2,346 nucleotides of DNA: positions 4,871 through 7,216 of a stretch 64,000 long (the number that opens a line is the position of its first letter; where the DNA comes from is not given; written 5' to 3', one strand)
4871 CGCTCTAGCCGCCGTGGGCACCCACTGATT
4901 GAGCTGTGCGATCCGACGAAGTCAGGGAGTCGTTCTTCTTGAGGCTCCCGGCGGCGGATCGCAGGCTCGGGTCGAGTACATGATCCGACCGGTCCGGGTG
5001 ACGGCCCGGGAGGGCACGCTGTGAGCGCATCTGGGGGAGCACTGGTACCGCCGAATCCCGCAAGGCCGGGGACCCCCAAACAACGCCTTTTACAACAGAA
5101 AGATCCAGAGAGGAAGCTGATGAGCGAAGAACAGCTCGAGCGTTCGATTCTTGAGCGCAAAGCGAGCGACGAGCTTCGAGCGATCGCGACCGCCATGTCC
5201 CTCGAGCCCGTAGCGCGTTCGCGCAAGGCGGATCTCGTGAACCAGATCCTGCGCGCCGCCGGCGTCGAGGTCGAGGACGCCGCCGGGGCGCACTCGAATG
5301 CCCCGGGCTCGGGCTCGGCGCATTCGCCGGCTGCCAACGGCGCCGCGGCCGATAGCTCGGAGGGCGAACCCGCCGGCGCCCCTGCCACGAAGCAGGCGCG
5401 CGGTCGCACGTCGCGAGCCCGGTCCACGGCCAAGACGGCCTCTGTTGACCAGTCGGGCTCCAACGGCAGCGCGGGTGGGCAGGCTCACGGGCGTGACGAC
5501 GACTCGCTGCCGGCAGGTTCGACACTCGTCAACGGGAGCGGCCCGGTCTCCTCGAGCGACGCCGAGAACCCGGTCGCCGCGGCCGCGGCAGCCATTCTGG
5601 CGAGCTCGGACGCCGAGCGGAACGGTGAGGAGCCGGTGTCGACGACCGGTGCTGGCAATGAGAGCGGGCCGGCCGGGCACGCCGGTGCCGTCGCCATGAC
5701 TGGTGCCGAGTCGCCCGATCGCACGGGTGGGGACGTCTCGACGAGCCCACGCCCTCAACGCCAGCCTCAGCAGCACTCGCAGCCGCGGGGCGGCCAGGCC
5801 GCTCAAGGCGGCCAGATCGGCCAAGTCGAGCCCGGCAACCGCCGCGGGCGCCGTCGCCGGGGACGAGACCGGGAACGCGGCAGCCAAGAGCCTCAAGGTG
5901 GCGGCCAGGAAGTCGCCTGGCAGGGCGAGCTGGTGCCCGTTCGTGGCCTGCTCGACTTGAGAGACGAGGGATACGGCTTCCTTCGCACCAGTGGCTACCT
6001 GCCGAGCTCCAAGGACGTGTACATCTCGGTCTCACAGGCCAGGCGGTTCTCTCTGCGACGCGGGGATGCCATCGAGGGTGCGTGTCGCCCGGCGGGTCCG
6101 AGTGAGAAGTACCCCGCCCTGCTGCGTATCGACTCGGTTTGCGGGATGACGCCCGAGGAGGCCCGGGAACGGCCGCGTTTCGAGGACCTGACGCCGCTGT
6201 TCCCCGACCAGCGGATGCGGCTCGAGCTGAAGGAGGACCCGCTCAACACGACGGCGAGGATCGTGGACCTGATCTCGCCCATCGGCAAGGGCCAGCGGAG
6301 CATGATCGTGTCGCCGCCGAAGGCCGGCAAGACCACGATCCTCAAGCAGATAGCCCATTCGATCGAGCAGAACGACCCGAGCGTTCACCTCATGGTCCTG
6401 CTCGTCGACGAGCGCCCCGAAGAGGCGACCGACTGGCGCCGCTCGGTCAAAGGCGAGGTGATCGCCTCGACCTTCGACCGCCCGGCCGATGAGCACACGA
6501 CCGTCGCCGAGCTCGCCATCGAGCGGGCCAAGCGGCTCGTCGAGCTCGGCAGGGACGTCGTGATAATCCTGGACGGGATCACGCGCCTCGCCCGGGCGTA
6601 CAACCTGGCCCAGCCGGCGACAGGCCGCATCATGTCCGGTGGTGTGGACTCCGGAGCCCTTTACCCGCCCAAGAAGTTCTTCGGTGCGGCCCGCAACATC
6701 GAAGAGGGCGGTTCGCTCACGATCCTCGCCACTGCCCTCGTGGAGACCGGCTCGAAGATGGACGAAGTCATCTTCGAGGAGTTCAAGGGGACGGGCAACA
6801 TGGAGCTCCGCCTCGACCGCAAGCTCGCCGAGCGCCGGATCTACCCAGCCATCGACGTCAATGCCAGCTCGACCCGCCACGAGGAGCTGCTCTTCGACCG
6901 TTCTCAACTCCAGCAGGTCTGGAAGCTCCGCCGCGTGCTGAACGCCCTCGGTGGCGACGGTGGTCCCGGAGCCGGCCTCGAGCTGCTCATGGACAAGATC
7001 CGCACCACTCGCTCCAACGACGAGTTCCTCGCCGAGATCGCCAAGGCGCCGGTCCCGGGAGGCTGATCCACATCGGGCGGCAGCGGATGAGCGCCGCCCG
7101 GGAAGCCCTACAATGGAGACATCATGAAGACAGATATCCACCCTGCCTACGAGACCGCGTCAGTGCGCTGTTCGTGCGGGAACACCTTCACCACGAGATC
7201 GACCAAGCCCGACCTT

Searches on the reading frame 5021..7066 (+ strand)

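Call 10: search_protein_families(library=pfam, proteins=[window:5021-7066:+], max_evalue=0.00001)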
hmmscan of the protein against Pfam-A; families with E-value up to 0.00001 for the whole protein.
window:5021-7066:+ (681 aa): 2 families
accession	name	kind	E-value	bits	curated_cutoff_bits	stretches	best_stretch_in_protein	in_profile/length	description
PF07497.18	Rho_RNA_bind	-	1.7e-25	89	27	1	308-379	2-73/73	Rho termination factor, RNA-binding domain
PF00006.31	ATP-synt_ab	-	3.6e-25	89.3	29.5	1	413-617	3-212/213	ATP synthase alpha/beta family, nucleotide-binding domain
